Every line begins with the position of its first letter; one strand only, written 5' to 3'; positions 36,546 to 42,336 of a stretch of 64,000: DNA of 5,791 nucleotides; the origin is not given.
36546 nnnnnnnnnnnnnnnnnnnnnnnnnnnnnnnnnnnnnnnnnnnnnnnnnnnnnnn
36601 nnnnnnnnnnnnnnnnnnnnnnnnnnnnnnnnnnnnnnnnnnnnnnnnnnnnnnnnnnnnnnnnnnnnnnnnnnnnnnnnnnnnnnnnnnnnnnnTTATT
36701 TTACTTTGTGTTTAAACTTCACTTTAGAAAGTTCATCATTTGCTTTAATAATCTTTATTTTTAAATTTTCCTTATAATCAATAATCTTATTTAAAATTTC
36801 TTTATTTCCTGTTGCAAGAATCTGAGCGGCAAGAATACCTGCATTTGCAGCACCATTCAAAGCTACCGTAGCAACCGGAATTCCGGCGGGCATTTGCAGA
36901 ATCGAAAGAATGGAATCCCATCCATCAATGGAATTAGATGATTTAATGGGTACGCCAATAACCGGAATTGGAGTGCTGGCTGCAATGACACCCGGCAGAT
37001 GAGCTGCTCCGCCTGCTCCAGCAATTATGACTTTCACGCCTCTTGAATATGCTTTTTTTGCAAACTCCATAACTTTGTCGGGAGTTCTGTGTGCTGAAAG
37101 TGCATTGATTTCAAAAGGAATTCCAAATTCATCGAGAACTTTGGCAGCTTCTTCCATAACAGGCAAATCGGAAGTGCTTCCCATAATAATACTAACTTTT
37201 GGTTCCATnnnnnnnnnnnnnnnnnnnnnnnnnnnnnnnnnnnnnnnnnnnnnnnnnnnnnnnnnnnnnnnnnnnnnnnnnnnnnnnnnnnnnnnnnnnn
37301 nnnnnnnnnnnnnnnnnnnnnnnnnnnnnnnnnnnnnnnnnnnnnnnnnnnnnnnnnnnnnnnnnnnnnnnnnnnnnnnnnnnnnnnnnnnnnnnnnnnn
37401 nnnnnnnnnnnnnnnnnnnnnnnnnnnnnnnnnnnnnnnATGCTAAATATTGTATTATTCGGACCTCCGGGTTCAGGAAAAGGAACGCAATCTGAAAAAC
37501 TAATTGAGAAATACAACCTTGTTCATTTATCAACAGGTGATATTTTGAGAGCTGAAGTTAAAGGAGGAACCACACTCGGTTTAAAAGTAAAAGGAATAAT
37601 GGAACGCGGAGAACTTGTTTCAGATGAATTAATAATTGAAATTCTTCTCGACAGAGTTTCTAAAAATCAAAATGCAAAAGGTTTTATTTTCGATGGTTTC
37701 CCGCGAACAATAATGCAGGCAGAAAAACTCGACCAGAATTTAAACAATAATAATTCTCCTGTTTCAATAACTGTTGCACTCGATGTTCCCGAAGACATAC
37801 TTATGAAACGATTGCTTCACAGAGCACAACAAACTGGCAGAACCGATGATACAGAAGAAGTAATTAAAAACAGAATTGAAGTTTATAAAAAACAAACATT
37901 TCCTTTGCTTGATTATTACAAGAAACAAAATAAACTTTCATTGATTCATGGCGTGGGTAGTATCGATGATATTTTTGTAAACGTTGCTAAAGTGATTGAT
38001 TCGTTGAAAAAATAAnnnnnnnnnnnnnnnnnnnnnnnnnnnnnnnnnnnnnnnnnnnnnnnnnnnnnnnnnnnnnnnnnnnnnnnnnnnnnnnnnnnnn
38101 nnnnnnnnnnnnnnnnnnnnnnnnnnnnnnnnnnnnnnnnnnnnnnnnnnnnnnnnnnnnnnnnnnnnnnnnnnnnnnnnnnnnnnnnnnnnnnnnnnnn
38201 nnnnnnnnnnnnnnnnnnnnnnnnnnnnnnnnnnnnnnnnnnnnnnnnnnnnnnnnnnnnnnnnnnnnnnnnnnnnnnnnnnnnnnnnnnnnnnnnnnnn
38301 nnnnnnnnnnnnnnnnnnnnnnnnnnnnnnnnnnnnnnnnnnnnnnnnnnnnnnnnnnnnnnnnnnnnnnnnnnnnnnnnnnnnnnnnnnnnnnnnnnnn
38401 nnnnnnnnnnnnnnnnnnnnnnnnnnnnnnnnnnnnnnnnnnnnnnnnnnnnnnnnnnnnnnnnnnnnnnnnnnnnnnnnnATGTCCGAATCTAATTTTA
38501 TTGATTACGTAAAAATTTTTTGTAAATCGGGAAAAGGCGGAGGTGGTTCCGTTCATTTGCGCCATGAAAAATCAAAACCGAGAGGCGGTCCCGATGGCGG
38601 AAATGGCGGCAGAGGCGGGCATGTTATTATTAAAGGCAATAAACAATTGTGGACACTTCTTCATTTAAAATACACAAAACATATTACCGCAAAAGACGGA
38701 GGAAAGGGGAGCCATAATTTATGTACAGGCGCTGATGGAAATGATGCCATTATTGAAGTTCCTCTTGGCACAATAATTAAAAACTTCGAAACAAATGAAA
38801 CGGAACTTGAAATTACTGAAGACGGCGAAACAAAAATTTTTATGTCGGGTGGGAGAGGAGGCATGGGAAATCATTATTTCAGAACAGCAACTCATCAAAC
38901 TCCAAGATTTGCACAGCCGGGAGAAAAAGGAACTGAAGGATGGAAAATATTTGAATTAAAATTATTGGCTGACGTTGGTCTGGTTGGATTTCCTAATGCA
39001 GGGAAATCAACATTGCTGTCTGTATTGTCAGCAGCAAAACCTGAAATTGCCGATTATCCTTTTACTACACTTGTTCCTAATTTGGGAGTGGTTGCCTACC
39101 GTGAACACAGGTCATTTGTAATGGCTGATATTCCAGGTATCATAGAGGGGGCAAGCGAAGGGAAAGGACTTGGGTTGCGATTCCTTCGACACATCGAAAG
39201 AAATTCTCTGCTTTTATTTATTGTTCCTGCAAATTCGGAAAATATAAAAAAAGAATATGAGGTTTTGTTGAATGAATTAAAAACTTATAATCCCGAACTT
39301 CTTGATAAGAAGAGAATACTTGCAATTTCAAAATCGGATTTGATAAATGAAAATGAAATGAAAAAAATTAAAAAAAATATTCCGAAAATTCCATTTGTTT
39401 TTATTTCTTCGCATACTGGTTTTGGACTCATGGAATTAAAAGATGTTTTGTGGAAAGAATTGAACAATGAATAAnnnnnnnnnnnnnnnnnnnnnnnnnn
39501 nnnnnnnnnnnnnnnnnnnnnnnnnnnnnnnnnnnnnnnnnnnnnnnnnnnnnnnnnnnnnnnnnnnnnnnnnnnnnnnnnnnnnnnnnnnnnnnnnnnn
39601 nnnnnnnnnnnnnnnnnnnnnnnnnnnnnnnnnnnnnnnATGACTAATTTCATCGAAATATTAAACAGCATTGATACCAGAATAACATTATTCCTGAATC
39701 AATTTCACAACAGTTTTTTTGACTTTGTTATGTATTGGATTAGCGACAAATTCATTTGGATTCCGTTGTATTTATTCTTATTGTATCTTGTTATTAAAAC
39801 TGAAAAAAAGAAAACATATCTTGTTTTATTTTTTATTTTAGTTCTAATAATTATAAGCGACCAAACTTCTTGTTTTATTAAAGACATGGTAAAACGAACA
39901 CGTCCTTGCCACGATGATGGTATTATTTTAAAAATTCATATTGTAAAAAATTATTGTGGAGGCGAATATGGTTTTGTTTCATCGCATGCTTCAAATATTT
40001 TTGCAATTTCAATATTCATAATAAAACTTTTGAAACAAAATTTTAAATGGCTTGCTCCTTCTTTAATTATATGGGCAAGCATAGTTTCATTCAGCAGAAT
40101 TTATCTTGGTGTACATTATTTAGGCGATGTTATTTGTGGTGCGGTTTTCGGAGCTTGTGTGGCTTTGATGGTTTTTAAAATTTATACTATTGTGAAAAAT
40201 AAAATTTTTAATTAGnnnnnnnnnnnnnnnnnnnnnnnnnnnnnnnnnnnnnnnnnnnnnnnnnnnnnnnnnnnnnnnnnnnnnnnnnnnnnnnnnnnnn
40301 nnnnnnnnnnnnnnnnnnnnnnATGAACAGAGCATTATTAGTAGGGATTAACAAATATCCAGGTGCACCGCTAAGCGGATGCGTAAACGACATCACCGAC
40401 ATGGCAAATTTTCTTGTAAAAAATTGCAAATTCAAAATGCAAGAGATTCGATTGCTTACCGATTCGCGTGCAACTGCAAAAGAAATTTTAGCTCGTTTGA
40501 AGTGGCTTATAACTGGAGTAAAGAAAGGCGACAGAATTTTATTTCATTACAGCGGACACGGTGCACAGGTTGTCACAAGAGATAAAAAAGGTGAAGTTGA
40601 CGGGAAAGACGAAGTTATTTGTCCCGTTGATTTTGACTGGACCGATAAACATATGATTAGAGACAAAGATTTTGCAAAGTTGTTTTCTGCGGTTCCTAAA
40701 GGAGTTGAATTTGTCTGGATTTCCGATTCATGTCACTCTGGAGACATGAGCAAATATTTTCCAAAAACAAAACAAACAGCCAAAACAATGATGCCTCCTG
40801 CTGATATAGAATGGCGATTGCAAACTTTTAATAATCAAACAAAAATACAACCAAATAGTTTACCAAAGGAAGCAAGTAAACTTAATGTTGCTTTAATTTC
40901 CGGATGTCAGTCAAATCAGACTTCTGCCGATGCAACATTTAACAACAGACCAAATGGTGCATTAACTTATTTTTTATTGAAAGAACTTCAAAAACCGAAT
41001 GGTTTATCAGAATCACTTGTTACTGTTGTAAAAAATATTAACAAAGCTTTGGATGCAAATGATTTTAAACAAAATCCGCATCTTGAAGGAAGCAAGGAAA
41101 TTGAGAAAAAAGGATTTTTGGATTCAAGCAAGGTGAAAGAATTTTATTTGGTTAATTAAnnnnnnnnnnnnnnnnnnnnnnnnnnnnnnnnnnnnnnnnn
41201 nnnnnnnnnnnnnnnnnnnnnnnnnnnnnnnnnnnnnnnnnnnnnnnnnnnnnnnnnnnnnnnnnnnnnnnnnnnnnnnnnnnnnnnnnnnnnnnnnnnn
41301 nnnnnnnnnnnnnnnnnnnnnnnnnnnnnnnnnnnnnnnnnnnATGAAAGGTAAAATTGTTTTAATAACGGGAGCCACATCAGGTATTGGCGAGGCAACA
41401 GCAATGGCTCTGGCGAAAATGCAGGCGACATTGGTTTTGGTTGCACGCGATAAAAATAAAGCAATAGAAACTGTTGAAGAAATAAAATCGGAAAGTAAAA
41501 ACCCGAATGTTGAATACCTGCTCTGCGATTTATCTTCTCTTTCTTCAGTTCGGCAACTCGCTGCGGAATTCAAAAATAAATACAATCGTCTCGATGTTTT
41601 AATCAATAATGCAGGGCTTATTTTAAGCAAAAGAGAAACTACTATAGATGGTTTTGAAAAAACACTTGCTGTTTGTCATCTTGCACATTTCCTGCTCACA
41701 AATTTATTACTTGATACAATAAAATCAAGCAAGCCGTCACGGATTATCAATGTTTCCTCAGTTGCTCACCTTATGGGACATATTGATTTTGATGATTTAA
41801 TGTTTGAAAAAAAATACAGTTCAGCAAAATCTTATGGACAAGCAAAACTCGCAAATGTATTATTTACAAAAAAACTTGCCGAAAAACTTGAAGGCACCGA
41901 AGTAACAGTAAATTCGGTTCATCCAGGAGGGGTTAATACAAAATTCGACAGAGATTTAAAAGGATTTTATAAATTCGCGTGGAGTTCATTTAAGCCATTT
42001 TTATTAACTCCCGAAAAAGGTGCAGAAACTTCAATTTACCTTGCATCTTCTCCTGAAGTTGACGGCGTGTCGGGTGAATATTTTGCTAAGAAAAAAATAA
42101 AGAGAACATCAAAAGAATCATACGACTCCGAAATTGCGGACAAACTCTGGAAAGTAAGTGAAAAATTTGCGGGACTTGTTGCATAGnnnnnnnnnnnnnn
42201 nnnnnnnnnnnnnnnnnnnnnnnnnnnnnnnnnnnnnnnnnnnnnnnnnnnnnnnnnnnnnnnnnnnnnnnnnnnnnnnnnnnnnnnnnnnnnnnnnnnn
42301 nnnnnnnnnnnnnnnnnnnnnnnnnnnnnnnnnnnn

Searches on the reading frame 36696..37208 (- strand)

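Call 114: search_protein_families(library=pfam, proteins=[window:36696-37208:-], max_evalue=0.001)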
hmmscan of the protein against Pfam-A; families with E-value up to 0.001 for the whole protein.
window:36696-37208:- (170 aa): 2 families
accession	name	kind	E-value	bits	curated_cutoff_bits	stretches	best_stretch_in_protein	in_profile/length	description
PF00731.26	AIRC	-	8.3e-64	214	30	1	4-150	1-146/148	AIR carboxylase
PF13685.12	Fe-ADH_2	-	2.6e-05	24.7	28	1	4-106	21-122/149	Iron-containing alcohol dehydrogenase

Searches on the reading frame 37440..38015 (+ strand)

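Call 114: search_protein_families(library=pfam, proteins=[window:37440-38015:+], max_evalue=0.001)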
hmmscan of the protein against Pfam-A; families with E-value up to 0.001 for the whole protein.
window:37440-38015:+ (191 aa): 5 families
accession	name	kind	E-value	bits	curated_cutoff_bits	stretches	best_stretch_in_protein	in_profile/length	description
PF00406.28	ADK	-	7.6e-56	188.9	26.8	1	6-164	1-150/151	Adenylate kinase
PF13207.12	AAA_17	-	2.2e-33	115.9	27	1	7-143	1-136/136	AAA domain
PF13671.12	AAA_33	-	3e-09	37.8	27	1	4-149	2-140/143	AAA domain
PF13238.12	AAA_18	-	1.8e-08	35.4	29.4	1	4-139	1-122/128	AAA domain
PF17213.9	Hydin_ADK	-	0.0007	20.2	27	0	60-86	169-195/196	Hydin Adenylate kinase-like domain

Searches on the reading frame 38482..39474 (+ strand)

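Call 114: search_protein_families(library=pfam, proteins=[window:38482-39474:+], max_evalue=0.001)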
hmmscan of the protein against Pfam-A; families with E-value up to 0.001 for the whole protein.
window:38482-39474:+ (330 aa): 4 families
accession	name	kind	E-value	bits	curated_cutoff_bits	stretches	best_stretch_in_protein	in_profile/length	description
PF01018.28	GTP1_OBG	-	4.4e-53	179.5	27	1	7-161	1-155/155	GTP1/OBG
PF01926.29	MMR_HSR1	-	4.5e-24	85.2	21.9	1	164-283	1-112/113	50S ribosome-binding GTPase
PF02421.24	FeoB_N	-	1.4e-09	38.1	27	1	165-321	3-154/156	Ferrous iron transport protein B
PF16897.10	MMR_HSR1_Xtn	-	5.6e-06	26.7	35.2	1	277-328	57-105/106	C-terminal region of MMR_HSR1 domain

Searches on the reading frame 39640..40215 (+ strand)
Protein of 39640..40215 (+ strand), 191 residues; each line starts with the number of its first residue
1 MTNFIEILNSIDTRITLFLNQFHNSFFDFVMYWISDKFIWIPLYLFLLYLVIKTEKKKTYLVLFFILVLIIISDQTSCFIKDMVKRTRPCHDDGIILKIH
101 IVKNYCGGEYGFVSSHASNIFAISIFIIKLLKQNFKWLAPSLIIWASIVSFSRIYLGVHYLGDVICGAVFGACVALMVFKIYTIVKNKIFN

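Call 114: search_protein_families(library=pfam, proteins=[window:39640-40215:+], max_evalue=0.001)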
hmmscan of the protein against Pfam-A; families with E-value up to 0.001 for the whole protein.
window:39640-40215:+ (191 aa): 3 families
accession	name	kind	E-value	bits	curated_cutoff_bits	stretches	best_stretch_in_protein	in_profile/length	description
PF01569.27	PAP2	-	3.3e-21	75.8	27.2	1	65-182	4-125/130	PAP2 superfamily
PF14378.12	PAP2_3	-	0.00023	21.5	27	0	82-174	95-187/190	PAP2 superfamily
PF14360.12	PAP2_C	-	0.0007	20.5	27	1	113-175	7-69/74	PAP2 superfamily C-terminal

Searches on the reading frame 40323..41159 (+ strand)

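Call 114: search_protein_families(library=pfam, proteins=[window:40323-41159:+], max_evalue=0.001)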
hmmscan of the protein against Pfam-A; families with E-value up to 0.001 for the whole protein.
window:40323-41159:+ (278 aa): 1 family
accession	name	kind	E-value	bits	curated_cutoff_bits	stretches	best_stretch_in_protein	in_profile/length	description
PF00656.27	Peptidase_C14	-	4e-35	122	21.4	1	2-256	2-225/233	Caspase domain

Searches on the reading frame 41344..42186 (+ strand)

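Call 114: search_protein_families(library=pfam, proteins=[window:41344-42186:+], max_evalue=0.001)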
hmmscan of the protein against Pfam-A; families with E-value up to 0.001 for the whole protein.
window:41344-42186:+ (280 aa): 5 families
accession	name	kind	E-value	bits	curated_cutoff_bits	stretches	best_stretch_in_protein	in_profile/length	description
PF00106.31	adh_short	-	1.9e-40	138.9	26.6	1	4-205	1-190/195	short chain dehydrogenase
PF13561.12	adh_short_C2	-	1.4e-29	103.8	27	1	10-246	1-228/236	Enoyl-(Acyl carrier protein) reductase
PF08659.16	KR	-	9.6e-11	42.4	22.6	1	6-147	3-144/180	KR domain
PF01370.27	Epimerase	-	3e-07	30.5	20.9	1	6-186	1-163/240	NAD dependent epimerase/dehydratase family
PF16363.11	GDP_Man_Dehyd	-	0.00032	20.7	27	1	7-181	1-170/332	GDP-mannose 4,6 dehydratase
